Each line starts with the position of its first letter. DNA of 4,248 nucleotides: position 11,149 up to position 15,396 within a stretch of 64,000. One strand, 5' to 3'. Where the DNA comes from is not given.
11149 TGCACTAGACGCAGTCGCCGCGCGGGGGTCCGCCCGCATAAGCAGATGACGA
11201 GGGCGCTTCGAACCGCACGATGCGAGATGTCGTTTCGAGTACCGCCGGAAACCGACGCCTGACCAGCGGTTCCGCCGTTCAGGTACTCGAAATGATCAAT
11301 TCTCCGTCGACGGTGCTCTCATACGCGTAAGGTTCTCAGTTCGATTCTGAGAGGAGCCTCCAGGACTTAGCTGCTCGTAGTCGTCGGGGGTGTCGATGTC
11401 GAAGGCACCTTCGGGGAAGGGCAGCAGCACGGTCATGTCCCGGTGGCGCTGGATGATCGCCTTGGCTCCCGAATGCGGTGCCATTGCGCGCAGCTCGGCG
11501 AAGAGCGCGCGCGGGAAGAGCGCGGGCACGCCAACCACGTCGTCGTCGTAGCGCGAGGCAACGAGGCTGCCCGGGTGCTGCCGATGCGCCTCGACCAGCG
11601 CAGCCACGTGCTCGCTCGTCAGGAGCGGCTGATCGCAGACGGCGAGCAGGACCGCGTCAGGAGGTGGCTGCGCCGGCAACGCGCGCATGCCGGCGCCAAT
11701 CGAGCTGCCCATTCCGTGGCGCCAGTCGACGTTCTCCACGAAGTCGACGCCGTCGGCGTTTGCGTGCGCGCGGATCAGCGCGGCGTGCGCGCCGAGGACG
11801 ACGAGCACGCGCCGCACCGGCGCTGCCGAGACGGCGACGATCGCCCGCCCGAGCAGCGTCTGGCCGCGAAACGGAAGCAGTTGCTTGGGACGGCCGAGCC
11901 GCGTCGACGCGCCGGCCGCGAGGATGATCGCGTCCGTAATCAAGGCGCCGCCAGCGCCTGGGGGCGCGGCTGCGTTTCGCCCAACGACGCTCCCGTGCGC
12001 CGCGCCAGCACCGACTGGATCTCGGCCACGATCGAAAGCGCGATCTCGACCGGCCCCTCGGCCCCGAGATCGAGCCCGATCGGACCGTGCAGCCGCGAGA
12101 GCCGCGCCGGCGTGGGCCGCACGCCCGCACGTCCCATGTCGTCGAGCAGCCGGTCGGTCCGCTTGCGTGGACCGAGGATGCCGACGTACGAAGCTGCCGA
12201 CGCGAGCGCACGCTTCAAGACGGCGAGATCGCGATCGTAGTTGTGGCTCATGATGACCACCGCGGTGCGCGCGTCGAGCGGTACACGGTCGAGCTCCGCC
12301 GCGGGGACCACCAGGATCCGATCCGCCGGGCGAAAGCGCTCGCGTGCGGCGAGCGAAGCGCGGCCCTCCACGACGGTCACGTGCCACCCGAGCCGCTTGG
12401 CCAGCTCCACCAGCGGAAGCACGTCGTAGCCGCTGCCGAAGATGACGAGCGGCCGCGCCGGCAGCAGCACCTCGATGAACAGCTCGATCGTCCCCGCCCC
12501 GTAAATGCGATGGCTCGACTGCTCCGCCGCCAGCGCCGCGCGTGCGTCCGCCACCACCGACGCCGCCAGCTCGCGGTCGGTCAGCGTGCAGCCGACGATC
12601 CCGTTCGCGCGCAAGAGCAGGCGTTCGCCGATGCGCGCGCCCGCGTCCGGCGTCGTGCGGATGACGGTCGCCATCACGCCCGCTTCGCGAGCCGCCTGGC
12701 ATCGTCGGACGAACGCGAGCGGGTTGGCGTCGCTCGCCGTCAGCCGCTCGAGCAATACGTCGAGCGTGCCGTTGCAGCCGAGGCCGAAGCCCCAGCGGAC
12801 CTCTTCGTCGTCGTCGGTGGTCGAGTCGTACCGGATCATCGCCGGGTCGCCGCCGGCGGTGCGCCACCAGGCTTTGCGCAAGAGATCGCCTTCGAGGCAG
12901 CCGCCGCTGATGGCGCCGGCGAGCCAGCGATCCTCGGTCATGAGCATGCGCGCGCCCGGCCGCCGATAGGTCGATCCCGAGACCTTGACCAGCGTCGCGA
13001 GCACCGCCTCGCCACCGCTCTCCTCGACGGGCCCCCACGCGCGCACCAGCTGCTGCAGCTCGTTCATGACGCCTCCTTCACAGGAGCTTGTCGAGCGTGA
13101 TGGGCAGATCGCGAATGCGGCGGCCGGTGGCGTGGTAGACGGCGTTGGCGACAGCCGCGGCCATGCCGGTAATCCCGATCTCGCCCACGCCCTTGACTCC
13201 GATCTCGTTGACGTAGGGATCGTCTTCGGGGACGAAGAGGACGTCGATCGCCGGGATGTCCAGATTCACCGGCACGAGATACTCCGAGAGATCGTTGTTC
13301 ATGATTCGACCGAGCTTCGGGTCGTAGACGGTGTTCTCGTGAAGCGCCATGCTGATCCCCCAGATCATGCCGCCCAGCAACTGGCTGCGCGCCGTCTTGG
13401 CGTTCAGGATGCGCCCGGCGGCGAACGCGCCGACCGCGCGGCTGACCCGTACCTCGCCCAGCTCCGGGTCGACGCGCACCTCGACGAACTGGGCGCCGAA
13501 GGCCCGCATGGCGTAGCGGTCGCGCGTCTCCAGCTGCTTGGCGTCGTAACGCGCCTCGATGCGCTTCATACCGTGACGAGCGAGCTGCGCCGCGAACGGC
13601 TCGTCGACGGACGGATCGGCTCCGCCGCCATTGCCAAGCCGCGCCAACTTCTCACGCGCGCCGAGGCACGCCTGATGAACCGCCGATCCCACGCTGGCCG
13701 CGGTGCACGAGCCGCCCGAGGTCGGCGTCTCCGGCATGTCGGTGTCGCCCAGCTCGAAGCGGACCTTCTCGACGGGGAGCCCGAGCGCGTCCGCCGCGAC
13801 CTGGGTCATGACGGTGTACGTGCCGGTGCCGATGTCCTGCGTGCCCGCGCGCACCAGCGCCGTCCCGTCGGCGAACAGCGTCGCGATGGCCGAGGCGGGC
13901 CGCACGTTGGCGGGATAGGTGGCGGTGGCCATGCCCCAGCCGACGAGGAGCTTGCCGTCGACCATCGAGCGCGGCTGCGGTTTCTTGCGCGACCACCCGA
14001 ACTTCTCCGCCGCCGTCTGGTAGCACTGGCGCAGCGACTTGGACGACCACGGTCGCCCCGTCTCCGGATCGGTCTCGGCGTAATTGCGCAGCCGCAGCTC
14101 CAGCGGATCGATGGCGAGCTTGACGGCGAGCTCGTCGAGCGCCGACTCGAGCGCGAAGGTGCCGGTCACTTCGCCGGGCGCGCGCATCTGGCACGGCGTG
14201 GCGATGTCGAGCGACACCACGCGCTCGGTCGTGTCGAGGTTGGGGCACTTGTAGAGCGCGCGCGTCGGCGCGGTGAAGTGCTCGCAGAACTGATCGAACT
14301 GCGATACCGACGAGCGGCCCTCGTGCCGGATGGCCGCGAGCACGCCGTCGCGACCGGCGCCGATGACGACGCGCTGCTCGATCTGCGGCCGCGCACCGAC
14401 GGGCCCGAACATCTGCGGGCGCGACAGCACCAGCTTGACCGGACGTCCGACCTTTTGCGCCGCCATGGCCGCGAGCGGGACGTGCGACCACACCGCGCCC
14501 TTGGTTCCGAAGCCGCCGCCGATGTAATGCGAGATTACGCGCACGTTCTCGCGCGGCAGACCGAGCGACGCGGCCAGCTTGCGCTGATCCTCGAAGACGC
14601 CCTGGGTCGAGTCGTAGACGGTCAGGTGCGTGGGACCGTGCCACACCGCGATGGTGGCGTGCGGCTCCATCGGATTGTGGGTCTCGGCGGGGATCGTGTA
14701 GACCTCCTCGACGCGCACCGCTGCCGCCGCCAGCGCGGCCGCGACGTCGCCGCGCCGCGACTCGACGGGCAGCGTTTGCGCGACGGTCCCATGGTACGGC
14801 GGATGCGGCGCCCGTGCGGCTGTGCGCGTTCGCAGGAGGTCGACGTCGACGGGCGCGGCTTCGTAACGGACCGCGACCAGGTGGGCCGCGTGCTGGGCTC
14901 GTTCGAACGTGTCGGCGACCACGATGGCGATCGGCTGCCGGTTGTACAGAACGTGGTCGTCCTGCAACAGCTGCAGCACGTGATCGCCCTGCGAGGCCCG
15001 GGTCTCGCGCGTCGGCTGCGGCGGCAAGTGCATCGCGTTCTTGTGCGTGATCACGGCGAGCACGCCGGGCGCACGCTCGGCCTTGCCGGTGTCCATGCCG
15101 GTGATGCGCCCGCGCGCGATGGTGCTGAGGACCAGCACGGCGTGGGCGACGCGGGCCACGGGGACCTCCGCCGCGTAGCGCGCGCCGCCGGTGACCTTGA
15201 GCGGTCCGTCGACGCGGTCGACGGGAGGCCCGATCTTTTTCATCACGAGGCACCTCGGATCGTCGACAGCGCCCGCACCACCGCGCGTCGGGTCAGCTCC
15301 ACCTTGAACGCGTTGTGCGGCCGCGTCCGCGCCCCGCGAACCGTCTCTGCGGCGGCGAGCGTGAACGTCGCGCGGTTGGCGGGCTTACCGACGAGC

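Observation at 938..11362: Three copies of a ~130-bp structured repeat ending in a tRNA-like T-arm, acceptor strand and CCA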

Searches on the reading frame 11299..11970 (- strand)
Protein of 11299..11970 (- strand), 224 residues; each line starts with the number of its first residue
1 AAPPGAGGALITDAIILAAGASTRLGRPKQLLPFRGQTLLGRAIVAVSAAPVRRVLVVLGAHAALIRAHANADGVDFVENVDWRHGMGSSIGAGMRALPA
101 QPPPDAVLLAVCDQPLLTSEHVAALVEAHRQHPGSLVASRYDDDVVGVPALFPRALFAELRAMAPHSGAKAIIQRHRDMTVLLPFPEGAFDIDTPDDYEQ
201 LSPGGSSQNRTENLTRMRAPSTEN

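Call 39: search_protein_families(library=pfam, proteins=[window:11299-11970:-], max_evalue=0.1)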
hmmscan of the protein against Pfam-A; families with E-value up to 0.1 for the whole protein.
window:11299-11970:- (224 aa): 3 families
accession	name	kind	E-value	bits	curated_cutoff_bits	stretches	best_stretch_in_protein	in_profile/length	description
PF12804.13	NTP_transf_3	-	3.4e-37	128.5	27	1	14-177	1-158/160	MobA-like NTP transferase domain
PF01128.25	IspD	-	6.4e-08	33.1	27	1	14-138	3-127/221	2-C-methyl-D-erythritol 4-phosphate cytidylyltransferase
PF02348.25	CTP_transf_3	-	0.0044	17.3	22.6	1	14-133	2-118/217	Cytidylyltransferase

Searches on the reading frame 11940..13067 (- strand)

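Call 13: search_protein_families(library=pfam, proteins=[window:11940-13067:-], max_evalue=0.01)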
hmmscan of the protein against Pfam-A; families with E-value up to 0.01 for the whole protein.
window:11940-13067:- (375 aa): 2 families
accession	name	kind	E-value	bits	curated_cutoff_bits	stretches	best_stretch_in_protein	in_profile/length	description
PF13478.12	XdhC_C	-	3.8e-38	131.3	29.7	1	207-350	1-125/125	XdhC Rossmann domain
PF02625.21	XdhC_CoxI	-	5.7e-29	100.3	24.3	2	16-81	3-68/68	XdhC and CoxI family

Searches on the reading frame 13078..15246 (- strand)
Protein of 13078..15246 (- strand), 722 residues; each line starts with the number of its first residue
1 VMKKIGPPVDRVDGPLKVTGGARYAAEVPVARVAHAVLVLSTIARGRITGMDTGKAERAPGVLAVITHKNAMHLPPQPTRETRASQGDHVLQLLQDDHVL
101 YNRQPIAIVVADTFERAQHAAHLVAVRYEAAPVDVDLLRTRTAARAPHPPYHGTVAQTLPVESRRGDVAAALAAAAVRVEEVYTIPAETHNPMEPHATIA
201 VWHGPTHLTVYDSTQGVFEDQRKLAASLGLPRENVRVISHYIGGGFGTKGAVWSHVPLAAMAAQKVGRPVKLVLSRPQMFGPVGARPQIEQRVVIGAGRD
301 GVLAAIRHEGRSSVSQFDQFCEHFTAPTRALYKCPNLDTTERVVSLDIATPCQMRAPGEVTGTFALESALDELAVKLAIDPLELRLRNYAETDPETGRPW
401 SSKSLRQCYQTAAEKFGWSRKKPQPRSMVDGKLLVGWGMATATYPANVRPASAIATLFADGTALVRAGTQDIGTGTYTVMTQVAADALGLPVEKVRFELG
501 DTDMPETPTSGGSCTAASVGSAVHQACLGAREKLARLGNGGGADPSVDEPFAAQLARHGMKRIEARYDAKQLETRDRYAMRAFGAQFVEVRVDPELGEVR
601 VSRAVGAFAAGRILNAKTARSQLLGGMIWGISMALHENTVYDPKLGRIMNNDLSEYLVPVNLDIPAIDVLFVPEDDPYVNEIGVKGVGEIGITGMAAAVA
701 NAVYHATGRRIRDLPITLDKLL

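Call 13: search_protein_families(library=pfam, proteins=[window:13078-15246:-], max_evalue=0.01)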
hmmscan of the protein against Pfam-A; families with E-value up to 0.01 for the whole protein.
window:13078-15246:- (722 aa): 3 families
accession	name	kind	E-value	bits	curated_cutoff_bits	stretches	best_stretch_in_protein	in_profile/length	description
PF02738.23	MoCoBD_1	-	1.5e-60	204.8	27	1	162-389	12-244/244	Molybdopterin cofactor-binding domain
PF20256.3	MoCoBD_2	-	1.9e-54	185.5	27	1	412-665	2-283/283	Molybdopterin cofactor-binding domain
PF01315.27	Ald_Xan_dh_C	-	1.7e-23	83.4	31.3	1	19-130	1-108/110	Aldehyde oxidase and xanthine dehydrogenase, a/b hammerhead domain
